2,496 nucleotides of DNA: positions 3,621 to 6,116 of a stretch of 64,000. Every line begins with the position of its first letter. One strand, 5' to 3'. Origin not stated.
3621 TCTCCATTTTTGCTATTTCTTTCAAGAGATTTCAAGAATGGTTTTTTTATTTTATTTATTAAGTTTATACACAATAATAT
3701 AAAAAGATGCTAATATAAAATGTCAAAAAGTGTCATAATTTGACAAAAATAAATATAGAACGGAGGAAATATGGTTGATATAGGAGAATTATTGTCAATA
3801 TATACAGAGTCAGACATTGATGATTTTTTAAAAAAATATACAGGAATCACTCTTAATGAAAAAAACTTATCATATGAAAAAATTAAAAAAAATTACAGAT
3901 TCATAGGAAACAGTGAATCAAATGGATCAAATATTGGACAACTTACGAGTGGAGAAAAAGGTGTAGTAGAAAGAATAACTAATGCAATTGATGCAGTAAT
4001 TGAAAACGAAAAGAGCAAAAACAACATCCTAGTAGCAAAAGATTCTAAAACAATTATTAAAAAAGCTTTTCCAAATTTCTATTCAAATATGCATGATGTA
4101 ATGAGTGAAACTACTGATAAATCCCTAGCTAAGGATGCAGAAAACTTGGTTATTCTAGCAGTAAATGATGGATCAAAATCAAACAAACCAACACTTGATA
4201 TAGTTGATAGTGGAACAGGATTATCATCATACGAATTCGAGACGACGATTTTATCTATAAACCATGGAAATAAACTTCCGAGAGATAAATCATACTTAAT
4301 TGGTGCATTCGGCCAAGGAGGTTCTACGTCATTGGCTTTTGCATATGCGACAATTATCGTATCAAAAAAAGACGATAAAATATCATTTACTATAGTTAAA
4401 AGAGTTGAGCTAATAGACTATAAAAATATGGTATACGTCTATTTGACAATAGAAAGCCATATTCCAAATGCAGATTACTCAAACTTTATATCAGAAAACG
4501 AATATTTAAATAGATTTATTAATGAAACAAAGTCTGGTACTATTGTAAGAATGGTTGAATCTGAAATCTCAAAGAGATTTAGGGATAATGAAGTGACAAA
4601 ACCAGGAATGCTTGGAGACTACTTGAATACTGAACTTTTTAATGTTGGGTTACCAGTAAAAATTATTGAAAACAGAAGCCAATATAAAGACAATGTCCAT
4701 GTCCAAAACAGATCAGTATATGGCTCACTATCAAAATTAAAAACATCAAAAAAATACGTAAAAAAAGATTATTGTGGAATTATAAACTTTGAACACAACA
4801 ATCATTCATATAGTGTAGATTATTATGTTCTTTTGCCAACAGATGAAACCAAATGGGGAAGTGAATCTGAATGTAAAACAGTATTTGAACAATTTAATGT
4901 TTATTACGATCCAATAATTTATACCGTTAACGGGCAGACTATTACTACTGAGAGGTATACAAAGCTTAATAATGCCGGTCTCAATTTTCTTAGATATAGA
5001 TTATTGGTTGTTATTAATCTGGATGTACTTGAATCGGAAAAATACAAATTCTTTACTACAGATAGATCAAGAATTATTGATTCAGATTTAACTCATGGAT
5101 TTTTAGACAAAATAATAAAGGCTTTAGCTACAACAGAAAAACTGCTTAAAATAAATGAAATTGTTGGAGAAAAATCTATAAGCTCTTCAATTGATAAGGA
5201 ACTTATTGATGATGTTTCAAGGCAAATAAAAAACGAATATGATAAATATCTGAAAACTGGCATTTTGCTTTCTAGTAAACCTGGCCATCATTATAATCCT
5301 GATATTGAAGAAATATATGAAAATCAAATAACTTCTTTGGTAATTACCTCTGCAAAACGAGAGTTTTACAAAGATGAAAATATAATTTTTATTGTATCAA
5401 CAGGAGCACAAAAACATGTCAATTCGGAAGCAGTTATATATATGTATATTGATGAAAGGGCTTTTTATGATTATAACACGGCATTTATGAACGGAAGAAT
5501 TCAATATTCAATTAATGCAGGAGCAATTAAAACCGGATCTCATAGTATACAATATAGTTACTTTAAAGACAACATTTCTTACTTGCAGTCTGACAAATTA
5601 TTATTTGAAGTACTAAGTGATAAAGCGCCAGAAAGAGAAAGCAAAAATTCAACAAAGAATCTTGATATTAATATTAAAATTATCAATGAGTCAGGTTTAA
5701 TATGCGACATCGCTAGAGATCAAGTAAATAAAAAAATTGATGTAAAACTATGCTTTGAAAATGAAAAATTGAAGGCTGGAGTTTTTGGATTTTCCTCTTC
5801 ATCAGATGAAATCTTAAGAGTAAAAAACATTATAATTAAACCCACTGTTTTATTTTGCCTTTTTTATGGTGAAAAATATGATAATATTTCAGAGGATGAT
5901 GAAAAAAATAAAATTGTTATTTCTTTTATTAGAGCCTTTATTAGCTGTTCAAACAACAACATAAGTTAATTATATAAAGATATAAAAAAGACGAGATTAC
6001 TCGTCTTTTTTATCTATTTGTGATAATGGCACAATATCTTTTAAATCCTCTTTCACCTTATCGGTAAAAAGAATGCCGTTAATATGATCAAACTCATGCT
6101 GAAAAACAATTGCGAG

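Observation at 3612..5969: Single-gene AT-rich islet next to a tRNA cluster encoding a stand-alone GHKL (MORC/Hsp90-like) ATPase with a large unknown C-terminal region: candidate defence or accessory gene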

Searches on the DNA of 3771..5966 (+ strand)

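Call 22: search_rna_families(sources=[L001, L002, L003, L005, L006, L007, L010], threshold=gathering)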
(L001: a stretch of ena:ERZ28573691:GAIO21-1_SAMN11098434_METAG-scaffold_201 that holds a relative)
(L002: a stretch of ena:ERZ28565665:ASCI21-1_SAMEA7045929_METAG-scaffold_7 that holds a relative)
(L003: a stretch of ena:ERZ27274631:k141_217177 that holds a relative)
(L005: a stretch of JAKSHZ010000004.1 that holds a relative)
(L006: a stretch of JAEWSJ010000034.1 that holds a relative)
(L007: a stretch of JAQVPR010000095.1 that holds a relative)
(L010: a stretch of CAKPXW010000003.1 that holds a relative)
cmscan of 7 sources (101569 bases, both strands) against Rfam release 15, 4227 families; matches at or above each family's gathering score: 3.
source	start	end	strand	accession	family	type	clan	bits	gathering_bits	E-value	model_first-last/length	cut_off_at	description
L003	16035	16108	+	RF00005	tRNA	Gene; tRNA;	CL00001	64.9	29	1.3e-11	1-71/71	no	tRNA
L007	1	120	+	RF00023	tmRNA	Gene;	CL00001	61.5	47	2.2e-21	236-374/374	5'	transfer-messenger RNA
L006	3902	3974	+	RF00005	tRNA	Gene; tRNA;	CL00001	61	29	1.5e-10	1-71/71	no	tRNA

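Call 60: search_rna_families(source=L001, start=6560, end=6800, threshold=evalue, max_evalue=10)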
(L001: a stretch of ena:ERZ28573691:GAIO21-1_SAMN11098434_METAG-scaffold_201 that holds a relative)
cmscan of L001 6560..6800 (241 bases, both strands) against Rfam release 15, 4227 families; matches with E-value up to 10: 0.
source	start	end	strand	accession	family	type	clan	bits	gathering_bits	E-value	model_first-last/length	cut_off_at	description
